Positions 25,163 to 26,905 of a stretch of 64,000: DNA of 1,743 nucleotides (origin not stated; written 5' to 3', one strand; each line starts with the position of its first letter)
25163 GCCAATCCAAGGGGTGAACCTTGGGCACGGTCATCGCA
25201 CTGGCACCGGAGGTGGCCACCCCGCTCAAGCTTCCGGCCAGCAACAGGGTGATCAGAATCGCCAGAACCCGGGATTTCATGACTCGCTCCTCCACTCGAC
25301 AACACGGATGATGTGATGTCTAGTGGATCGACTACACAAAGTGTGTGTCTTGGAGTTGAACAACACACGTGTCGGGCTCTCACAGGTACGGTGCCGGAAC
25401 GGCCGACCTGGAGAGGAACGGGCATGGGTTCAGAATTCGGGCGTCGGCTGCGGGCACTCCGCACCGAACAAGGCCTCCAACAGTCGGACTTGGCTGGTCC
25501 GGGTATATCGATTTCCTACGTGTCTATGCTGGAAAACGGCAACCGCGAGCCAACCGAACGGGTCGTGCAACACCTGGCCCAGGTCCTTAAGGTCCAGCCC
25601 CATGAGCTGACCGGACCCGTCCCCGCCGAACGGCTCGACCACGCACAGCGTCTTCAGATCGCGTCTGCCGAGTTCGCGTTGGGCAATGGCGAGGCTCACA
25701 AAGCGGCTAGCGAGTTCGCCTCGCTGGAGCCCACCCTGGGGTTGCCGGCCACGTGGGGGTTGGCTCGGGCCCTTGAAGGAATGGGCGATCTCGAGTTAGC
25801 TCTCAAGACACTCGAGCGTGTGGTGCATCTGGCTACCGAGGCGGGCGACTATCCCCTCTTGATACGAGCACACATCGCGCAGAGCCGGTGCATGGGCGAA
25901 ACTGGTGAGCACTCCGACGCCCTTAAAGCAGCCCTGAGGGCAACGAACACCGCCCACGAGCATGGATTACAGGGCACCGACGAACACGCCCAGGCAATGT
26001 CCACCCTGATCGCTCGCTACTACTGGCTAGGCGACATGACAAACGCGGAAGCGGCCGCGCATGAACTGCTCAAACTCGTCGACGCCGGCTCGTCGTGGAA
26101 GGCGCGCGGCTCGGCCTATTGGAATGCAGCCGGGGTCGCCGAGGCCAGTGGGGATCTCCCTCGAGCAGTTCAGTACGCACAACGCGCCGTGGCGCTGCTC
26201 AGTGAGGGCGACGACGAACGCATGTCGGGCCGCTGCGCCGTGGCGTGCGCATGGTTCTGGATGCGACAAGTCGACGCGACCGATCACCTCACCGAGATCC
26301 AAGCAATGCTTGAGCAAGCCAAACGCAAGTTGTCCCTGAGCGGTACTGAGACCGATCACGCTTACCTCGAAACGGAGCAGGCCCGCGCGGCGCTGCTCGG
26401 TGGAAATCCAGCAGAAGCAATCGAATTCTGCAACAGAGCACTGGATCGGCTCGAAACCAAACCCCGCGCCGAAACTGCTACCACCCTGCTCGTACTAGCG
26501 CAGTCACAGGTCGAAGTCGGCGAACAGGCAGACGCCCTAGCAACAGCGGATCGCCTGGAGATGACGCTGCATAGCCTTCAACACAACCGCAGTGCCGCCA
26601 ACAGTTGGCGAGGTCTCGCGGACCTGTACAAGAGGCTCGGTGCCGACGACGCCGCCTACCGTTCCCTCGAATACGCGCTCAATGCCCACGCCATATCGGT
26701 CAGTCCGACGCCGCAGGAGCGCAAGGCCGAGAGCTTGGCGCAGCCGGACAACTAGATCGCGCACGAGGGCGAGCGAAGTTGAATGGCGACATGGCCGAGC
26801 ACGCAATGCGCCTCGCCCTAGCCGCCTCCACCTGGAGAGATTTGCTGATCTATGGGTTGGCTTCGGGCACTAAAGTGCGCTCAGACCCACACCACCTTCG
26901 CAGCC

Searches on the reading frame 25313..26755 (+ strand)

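Call 102: search_protein_families(library=padloc, proteins=[window:25313-26755:+], max_evalue=0.00001)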
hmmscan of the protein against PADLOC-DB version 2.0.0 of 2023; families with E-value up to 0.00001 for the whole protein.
window:25313-26755:+ (480 aa): 2 families
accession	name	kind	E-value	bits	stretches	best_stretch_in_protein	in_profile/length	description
PDLC02926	HTH_VI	-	5.3e-10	37.4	1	42-96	2-57/92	-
PDLC03664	Control_protein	-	2.2e-07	29.3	1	41-99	13-72/74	control protein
